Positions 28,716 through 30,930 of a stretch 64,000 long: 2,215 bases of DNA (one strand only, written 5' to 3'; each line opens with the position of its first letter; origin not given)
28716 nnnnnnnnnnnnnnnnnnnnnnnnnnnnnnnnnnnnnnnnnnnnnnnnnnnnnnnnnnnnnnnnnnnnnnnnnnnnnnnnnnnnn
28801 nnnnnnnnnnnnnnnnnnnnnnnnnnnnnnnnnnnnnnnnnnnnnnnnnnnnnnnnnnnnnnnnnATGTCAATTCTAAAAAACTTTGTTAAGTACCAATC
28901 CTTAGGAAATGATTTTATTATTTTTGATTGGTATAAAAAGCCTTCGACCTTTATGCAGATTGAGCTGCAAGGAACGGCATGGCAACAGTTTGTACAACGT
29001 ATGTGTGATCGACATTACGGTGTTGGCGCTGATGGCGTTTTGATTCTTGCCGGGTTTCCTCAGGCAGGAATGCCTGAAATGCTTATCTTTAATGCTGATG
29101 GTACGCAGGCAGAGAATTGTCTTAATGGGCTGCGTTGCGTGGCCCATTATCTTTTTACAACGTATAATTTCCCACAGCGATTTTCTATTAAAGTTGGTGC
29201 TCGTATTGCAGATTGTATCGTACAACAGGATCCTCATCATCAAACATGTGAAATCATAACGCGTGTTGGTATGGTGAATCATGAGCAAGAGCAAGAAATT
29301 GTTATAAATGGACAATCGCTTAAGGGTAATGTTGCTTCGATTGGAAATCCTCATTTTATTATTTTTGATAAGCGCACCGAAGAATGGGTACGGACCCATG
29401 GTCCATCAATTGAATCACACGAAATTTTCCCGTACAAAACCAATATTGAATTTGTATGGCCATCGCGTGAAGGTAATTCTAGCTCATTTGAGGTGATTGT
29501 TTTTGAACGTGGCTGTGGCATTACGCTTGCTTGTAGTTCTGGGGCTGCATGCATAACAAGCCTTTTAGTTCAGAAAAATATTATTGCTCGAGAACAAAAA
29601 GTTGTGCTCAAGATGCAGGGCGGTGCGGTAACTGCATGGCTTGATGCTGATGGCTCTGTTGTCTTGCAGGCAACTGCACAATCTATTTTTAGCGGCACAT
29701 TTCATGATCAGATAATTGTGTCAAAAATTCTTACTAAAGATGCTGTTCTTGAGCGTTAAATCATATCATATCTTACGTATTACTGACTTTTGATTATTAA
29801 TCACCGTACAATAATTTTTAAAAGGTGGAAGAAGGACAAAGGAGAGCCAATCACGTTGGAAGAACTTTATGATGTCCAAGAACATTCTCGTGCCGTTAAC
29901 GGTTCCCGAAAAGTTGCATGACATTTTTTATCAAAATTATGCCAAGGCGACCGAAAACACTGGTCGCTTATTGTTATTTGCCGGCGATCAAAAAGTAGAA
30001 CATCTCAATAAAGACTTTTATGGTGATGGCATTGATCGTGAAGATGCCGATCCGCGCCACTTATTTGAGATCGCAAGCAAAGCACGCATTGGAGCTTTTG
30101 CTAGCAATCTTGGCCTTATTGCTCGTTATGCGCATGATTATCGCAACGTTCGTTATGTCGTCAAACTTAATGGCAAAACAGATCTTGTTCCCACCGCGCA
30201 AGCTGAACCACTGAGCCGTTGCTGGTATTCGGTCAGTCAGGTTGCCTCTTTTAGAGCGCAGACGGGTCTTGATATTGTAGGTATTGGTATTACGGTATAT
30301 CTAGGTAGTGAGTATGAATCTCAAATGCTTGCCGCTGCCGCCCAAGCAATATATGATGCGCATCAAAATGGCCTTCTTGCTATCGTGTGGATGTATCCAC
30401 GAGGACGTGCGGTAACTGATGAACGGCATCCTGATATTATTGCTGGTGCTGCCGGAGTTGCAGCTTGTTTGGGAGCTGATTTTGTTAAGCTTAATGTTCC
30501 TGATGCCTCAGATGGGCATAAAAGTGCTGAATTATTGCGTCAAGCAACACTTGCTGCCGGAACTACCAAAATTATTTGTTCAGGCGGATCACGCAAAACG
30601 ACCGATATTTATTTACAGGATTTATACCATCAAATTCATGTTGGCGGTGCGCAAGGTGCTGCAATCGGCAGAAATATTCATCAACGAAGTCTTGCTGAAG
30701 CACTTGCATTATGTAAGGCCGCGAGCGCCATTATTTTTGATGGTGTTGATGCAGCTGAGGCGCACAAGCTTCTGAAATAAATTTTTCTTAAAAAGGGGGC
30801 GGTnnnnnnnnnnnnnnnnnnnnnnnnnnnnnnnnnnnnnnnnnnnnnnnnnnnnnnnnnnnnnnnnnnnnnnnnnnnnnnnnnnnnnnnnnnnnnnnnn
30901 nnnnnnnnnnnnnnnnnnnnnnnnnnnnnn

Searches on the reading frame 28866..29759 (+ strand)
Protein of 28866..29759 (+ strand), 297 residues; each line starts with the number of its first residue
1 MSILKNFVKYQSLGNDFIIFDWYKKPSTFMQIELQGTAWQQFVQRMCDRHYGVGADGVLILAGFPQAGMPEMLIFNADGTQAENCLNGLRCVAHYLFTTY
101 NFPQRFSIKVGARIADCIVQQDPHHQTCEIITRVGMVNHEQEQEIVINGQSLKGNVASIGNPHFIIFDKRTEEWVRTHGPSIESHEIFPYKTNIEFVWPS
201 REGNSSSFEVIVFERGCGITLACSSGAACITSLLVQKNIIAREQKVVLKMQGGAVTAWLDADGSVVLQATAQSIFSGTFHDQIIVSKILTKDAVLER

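Call 70: search_protein_families(library=pfam, proteins=[window:28866-29759:+], max_evalue=0.0001)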
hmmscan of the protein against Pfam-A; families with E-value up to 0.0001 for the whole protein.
window:28866-29759:+ (297 aa): 1 family
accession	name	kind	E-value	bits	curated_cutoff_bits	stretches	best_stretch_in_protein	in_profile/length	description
PF01678.24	DAP_epimerase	-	9.8e-28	97.1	34.7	2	157-265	3-111/121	Diaminopimelate epimerase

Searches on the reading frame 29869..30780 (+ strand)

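Call 70: search_protein_families(library=pfam, proteins=[window:29869-30780:+], max_evalue=0.0001)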
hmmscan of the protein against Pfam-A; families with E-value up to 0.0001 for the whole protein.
window:29869-30780:+ (303 aa): 1 family
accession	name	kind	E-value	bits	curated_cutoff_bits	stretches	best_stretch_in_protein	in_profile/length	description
PF01791.15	DeoC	-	1.1e-42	146.7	23.8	1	35-273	2-229/229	DeoC/LacD family aldolase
